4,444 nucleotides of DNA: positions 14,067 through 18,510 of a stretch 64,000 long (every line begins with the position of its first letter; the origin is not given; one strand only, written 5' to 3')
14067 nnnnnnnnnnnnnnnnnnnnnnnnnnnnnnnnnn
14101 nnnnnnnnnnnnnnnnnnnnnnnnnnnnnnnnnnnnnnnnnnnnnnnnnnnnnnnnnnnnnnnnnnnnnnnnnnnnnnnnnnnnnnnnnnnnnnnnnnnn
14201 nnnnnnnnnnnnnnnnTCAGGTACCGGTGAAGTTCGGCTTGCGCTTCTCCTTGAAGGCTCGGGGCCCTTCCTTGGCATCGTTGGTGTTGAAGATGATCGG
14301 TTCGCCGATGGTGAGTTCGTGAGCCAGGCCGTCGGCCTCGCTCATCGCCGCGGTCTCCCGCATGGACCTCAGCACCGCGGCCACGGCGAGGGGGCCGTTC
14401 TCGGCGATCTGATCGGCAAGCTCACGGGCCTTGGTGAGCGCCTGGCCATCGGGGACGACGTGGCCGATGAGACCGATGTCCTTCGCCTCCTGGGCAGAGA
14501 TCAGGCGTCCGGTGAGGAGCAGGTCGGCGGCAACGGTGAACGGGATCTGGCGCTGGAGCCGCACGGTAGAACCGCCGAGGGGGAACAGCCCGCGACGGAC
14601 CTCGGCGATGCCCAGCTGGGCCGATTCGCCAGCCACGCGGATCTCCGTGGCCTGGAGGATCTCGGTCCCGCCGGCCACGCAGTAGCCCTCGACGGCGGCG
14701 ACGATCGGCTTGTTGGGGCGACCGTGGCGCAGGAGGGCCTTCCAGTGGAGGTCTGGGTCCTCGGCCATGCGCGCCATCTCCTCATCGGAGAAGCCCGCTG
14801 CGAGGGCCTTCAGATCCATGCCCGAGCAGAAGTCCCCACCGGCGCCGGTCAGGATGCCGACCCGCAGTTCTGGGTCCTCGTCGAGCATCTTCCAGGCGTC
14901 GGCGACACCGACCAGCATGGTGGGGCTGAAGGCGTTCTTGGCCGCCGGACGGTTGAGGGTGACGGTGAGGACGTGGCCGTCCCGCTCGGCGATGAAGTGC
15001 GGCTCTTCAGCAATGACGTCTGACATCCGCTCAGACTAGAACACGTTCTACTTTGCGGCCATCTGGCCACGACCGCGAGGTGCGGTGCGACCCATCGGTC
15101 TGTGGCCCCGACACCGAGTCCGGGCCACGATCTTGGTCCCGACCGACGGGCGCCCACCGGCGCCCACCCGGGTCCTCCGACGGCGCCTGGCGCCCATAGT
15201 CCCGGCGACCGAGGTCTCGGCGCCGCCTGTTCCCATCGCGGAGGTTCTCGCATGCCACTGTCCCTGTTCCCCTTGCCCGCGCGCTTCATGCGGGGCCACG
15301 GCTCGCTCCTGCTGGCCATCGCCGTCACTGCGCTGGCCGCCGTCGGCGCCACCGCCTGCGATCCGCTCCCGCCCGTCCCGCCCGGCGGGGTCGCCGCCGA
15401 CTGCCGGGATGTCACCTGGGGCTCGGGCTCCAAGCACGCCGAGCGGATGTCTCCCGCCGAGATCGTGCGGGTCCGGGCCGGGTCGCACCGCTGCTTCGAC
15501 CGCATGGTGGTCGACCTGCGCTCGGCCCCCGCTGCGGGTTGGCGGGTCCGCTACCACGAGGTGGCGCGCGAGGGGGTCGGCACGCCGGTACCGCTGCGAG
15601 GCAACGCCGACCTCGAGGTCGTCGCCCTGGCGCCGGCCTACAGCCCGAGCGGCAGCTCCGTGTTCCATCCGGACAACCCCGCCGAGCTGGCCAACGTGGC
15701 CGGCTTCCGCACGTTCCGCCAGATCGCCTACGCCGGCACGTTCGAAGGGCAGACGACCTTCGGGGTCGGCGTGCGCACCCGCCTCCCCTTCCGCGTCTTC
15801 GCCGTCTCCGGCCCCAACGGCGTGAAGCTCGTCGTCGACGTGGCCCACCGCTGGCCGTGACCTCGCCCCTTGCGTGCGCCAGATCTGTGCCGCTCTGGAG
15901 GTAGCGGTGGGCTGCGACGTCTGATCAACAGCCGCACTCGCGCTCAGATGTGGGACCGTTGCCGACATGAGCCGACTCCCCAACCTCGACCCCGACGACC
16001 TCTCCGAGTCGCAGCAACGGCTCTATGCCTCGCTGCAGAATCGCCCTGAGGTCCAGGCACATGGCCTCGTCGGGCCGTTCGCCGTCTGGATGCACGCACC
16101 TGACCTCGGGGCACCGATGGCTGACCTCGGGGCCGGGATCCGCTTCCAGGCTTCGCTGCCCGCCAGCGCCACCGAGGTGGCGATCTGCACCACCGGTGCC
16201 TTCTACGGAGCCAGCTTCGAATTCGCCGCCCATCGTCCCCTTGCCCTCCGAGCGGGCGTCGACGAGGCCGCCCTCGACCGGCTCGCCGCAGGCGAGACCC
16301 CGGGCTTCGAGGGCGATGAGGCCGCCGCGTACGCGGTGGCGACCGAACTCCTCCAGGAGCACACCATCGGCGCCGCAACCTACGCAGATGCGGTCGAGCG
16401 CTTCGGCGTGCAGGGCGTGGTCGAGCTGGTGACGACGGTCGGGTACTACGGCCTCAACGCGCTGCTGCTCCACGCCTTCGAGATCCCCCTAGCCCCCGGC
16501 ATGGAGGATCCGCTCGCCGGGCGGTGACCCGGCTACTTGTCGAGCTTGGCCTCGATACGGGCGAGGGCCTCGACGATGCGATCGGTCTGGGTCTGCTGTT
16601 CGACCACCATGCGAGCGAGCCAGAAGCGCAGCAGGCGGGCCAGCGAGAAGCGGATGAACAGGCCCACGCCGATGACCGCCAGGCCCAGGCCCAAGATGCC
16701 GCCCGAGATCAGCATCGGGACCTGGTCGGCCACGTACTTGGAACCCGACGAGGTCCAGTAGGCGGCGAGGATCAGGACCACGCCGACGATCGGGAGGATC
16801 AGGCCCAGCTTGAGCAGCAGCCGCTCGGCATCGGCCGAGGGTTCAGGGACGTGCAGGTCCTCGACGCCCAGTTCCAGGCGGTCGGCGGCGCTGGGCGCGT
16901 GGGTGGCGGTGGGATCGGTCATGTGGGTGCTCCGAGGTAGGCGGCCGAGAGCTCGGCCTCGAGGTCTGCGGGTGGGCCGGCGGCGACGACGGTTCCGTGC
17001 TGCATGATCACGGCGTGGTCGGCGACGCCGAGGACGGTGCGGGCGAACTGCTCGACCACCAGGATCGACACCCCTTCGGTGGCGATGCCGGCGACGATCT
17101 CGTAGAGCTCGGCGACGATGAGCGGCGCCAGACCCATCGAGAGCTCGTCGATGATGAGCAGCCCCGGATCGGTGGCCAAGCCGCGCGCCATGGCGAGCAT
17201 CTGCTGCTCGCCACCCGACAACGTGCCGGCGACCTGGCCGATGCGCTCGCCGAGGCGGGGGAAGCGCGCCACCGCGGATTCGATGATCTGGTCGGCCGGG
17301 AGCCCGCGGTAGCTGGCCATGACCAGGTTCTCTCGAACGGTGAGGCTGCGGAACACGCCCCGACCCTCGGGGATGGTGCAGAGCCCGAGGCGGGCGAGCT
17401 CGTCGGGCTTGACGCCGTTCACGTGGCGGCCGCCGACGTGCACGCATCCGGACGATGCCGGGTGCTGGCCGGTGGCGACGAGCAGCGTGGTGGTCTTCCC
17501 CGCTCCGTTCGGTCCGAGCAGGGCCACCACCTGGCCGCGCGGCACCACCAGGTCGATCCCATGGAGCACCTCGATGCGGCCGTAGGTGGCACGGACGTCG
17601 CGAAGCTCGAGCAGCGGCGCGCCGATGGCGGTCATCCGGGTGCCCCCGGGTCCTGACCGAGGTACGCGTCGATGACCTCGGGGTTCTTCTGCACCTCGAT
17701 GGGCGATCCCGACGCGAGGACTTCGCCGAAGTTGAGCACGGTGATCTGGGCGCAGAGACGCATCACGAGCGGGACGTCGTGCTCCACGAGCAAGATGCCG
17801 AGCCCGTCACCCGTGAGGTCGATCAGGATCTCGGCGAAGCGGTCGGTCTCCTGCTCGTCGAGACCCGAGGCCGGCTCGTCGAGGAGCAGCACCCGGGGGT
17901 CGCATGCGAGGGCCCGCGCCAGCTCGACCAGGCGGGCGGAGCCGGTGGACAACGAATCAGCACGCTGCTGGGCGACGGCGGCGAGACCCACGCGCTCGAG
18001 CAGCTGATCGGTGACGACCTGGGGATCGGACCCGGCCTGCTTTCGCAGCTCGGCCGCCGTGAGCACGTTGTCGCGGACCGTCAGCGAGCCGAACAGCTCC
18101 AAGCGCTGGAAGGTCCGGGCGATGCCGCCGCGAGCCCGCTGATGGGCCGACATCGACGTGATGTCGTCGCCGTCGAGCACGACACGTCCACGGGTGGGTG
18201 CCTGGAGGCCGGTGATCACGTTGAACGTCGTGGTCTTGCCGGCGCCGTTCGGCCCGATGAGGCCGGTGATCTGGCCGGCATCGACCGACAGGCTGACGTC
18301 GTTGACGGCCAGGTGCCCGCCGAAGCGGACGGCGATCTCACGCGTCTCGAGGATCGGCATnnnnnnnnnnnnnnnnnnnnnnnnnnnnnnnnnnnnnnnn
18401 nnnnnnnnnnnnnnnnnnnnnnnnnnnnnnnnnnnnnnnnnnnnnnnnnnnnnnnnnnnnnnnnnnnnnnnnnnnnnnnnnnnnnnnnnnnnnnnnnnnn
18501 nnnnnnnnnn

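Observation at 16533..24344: Liv-type ABC transporter downstream of fadE26-27: candidate non-Mce4 steroid/lipid importer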

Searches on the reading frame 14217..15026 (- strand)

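Call 22: search_protein_families(library=ncbifam, proteins=[window:14217-15026:-], max_evalue=0.00001)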
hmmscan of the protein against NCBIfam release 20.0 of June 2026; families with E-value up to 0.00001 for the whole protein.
window:14217-15026:- (269 aa): 72 families (the best 25 are shown)
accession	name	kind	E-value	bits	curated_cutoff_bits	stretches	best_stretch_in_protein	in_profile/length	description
NF005864.0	PRK07799.1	equivalog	1.8e-117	391.2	316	1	5-268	4-265/266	crotonase/enoyl-CoA hydratase family protein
NF051848.1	EnCoAHydtEchA19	equivalog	8.2e-109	363.1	400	1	12-268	3-257/258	enoyl-CoA hydratase EchA19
NF006100.0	PRK08252.1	subfamily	1.7e-73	247.4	282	1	11-269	5-254/254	crotonase/enoyl-CoA hydratase family protein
NF005126.0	PRK06563.1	subfamily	2.2e-61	207.5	261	1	10-268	8-262/263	crotonase/enoyl-CoA hydratase family protein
NF006108.0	PRK08259.1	equivalog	2.9e-53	181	273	1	12-260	6-246/256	crotonase/enoyl-CoA hydratase family protein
NF042430.2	EnCoAhydt_DpgD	equivalog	2.2e-52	178.1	400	1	14-268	2-257/258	enoyl-CoA-hydratase DpgD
NF006007.0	PRK08138.1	subfamily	3.2e-52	177.5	355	1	15-268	14-260/261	enoyl-CoA hydratase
NF007239.0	PRK09674.1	equivalog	1.2e-50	172.4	371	1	10-268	5-256/257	2,3-dehydroadipyl-CoA hydratase PaaF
NF005802.0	PRK07657.1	equivalog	2.2e-50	171.6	363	1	16-268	11-259/260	enoyl-CoA hydratase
NF006013.0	PRK08150.1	subfamily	1.3e-49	168.9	232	1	12-262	9-252/259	crotonase/enoyl-CoA hydratase family protein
NF004840.0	PRK06190.1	equivalog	3.7e-48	164.4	253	1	10-240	5-231/260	enoyl-CoA hydratase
NF005803.0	PRK07658.1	equivalog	3.8e-47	160.9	313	1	14-268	7-256/257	enoyl-CoA hydratase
NF006109.0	PRK08260.1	subfamily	6.5e-46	156.9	320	1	15-268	10-277/296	enoyl-CoA hydratase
NF002936.2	PRK03580.1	equivalog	1.9e-45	155.2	500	1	14-268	8-260/261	crotonobetainyl-CoA hydratase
NF046063.1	oxepin_alt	equivalog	2.5e-45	155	300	1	13-265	4-254/254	oxepin-CoA hydrolase, alternative type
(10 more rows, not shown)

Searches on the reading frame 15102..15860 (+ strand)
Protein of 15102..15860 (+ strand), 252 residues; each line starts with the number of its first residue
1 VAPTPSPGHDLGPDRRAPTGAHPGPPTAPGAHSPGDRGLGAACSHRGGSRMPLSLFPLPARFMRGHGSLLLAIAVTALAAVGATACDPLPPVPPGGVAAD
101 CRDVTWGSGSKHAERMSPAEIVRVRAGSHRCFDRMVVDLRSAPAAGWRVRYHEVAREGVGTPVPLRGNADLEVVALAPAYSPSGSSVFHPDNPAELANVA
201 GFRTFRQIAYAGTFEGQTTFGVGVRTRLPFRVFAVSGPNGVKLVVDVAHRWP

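Call 22: search_protein_families(library=ncbifam, proteins=[window:15102-15860:+], max_evalue=0.00001)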
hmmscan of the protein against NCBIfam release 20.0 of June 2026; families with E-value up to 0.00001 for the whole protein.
window:15102-15860:+ (252 aa): 0 families

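Call 77: search_protein_families(library=pfam, max_evalue=0.00001, proteins=[window:15102-15860:+])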
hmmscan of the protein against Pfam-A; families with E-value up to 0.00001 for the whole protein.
window:15102-15860:+ (252 aa): 1 family
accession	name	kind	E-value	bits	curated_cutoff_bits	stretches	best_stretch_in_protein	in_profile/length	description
PF24837.1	AMIN-like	-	6.2e-40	136.7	27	1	120-249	2-129/129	AMIN-like domain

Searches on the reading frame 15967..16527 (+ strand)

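Call 4: search_protein_families(library=pfam, proteins=[window:15967-16527:+])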
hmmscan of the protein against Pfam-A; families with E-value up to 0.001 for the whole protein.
window:15967-16527:+ (186 aa): 1 family
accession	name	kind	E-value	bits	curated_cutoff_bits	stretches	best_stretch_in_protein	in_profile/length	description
PF02627.25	CMD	-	0.00097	19.5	23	0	45-126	1-83/84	Carboxymuconolactone decarboxylase family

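Call 22: search_protein_families(library=ncbifam, proteins=[window:15967-16527:+], max_evalue=0.00001)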
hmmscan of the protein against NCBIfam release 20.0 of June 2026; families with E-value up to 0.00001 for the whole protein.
window:15967-16527:+ (186 aa): 0 families

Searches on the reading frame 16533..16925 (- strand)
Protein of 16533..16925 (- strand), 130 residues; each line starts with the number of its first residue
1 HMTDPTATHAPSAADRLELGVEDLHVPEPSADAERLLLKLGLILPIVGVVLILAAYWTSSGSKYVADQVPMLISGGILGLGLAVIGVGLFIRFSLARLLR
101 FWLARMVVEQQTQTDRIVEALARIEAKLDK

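Call 4: search_protein_families(library=pfam, proteins=[window:16533-16925:-])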
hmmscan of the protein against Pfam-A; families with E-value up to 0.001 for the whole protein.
window:16533-16925:- (130 aa): 0 families

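Call 56: search_protein_representatives(alignment_id=A3)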
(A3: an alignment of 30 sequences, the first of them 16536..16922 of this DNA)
Query: 30 sequences, 130 profile positions. Proteins with E-value up to 0.001 (for the whole library): 1670; up to 1e-10: 505; up to 1e-30: 52. The best 150 are listed.
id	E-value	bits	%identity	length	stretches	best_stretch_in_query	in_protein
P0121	2.3e-43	163.4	-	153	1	7-128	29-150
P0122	4.0e-42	159.3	-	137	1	7-125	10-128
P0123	1.3e-41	157.7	-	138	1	7-124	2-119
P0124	1.6e-41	157.4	-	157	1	7-128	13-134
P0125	1.6e-40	154.1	-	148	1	8-125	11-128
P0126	2.1e-40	153.7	-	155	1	6-126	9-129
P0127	9.9e-40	151.6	-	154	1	6-123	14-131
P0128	3.2e-39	149.9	-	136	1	6-116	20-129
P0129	8.6e-39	148.5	-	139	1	6-127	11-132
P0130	4.4e-38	146.3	-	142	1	8-127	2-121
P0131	9.6e-38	145.1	-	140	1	4-123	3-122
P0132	4.1e-37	143.1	-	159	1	6-125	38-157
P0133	4.7e-37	142.9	-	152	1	6-120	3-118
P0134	1.0e-36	141.8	-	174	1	14-127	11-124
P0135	3.2e-36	140.2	-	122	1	6-123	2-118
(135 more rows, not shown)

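Call 68: find_homologous_proteins(query=A3, max_evalue=0.00001)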
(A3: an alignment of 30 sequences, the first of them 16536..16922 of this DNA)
Query A3 (30 sequences) (129 aa, profile of the alignment): 823 proteins with E <= 0.00001 among 8000 candidates; the best 120 are listed.
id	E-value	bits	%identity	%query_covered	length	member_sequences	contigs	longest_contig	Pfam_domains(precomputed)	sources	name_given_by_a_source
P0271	1.9e-48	181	71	97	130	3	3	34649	-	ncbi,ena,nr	ncbi:MAG: hypothetical protein KF703_01305 [Actinobacteria bacterium]|nr:hypothetical protein [Actin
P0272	6.0e-48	180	74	97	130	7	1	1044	-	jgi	-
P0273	1.2e-47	179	73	97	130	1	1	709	-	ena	-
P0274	2.0e-47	178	72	97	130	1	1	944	-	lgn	-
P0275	2.9e-47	178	74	93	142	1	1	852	-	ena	-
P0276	3.0e-47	178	82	100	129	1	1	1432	-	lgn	-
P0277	3.9e-47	177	86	100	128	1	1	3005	-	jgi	jgi:hypothetical protein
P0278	4.1e-47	177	73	98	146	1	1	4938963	-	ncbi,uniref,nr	ncbi:hypothetical protein KSP35_09155 [Aquihabitans sp. G128]|uniref:hypothetical protein n=1 Tax=Aq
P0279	6.1e-47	177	77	100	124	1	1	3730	-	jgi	jgi:hypothetical protein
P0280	7.0e-47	176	84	100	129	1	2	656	-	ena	-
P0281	7.2e-47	176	81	100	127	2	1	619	-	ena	-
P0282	7.5e-47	176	88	100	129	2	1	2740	-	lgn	-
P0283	8.1e-47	176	77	97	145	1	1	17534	-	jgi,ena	-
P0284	8.1e-47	176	85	100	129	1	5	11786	-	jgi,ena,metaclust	metaclust:\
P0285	9.4e-47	176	83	100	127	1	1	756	-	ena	-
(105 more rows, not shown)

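Call 75: predict_structure(alignment_id=A3)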
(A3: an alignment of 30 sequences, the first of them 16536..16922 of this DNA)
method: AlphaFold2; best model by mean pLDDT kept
length: 129 residues; sequences in the alignment: 30
mean_pLDDT: 85.3   pTM: 0.55
mean pLDDT of the five models: 85.3, 84.6, 83.4, 82.3, 79.9
residues with pLDDT >= 90: 69; 70-90: 39; 50-70: 18; < 50: 3
segments of 3 or more residues with pLDDT < 50: 1-3
pLDDT, mean of each block of 10 residues (from residue 1): 53 71 65 86 94 91 88 91 94 91 94 97 96
secondary structure, 60 per line:
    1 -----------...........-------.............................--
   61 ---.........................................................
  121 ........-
elements in order: H12-22 H30-58 H64-128

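Call 78: fold_search(model_id=the predicted structure, library=pdb)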
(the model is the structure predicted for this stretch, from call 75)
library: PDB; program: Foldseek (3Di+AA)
matches with E <= 10: 126; with E <= 0.001: 0
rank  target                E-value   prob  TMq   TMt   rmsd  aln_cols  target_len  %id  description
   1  9lli_O                1.6e+00  0.90  0.44  0.78   1.7        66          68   18  Cryo-EM structure of D1R in complex with de novo designed GEM targeting TM1/2/4 and GEM targeting TM3/4/5, and negativ (released 2026-03-04)
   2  6ysl_C                1.6e+00  0.72  0.48  0.26   6.0        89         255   16  Structure of the flagellar MotAB stator complex from Bacillus subtilis (released 2020-08-12)
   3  5sv1_J                1.6e+00  0.30  0.39  0.26   7.6       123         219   19  Structure of the ExbB/ExbD complex from E. coli at pH 4.5 (released 2016-09-28)
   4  9asc_A                2.0e+00  0.60  0.47  0.21   9.2        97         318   15  Cryo-EM Structure of the Glycosyltransferase ArnC from Salmonella enterica in the UDP-bound State Determined on Talos  (released 2025-02-05)
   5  5sv0_D                2.0e+00  0.35  0.40  0.27   4.6        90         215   18  Structure of the ExbB/ExbD complex from E. coli at pH 7.0 (released 2016-09-28)
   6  8vvi_C                2.2e+00  0.33  0.37  0.45   5.7        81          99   17  Cryo-EM structure of a type II ZorAB complex from Sulfuricurvum kujiense (released 2025-02-05)
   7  7ajq_A                2.2e+00  0.20  0.32  0.22   7.4       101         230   19  cryo-EM structure of ExbBD from Serratia Marcescens (released 2021-10-06)
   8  6grj_A                2.3e+00  0.63  0.41  0.17   3.2        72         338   17  Structure of the AhlB pore of the tripartite alpha-pore forming toxin, AHL, from Aeromonas hydrophila. (released 2019-07-03)
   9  4bpd_A                2.3e+00  0.51  0.44  0.47  15.2        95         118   21  Structure determination of an integral membrane kinase (released 2014-05-07)
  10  6grj_E                2.5e+00  0.60  0.40  0.17   3.3        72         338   17  Structure of the AhlB pore of the tripartite alpha-pore forming toxin, AHL, from Aeromonas hydrophila. (released 2019-07-03)
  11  3etz_B                2.5e+00  0.23  0.36  0.38   7.2       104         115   12  Crystal structure of bacterial adhesin FadA L76A mutant (released 2008-12-02)
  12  8odt_A                2.6e+00  0.12  0.29  0.19   6.2        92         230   22  Structure of TolQR complex from E.coli (released 2023-11-01)
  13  9gaw_N                2.8e+00  0.15  0.28  0.09   8.9        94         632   16  High-resolution structure of the Anaphase-promoting complex/cyclosome (APC/C) bound to co-activator Cdh1 (released 2024-08-14)
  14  8j07_1                3.0e+00  0.38  0.50  0.16   5.6       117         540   14  96nm repeat of human respiratory doublet microtubule and associated axonemal complexes (released 2023-07-26)
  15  7a0g_III              3.1e+00  0.80  0.46  0.20   2.0        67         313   18  Structure of the SmhB pore of the tripartite alpha-pore forming toxin, Smh, from Serratia marcescens. (released 2021-03-31)
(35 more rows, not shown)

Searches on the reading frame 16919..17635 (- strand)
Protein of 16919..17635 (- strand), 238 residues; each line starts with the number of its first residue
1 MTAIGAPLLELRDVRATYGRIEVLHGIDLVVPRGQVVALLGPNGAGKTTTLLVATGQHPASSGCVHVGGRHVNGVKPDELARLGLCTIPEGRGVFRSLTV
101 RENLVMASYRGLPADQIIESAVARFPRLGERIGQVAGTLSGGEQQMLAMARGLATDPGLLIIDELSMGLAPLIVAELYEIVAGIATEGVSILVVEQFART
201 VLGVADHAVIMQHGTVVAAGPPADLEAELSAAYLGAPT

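Call 4: search_protein_families(library=pfam, proteins=[window:16919-17635:-])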
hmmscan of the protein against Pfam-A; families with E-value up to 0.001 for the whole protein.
window:16919-17635:- (238 aa): 2 families
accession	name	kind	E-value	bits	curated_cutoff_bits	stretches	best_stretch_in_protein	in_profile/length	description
PF00005.33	ABC_tran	-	2.8e-24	86.7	25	1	24-164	1-134/137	ABC transporter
PF13304.12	AAA_21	-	7.5e-08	33.2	27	1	134-192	233-294/304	AAA domain, putative AbiEii toxin, Type IV TA system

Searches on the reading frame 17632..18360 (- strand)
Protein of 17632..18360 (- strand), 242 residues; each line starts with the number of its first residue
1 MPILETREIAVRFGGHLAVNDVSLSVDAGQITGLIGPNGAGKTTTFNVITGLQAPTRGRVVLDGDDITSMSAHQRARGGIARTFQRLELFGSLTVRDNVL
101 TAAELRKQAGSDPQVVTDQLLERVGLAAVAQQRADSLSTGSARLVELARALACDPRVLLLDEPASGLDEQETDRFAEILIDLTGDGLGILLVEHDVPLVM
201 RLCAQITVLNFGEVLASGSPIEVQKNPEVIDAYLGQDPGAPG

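Call 4: search_protein_families(library=pfam, proteins=[window:17632-18360:-])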
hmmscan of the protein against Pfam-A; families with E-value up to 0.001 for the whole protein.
window:17632-18360:- (242 aa): 4 families
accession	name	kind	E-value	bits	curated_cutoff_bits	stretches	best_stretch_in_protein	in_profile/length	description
PF00005.33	ABC_tran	-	1.3e-34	120.2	25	1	19-164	1-136/137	ABC transporter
PF13304.12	AAA_21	-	6e-11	43.4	27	2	133-200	234-303/304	AAA domain, putative AbiEii toxin, Type IV TA system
PF12399.14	BCA_ABC_TP_C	-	6.4e-10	38.9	25.5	1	213-237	1-25/27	Branched-chain amino acid ATP-binding cassette transporter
PF02463.25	SMC_N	-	0.00038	20.4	40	0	30-181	25-185/220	RecF/RecN/SMC N terminal domain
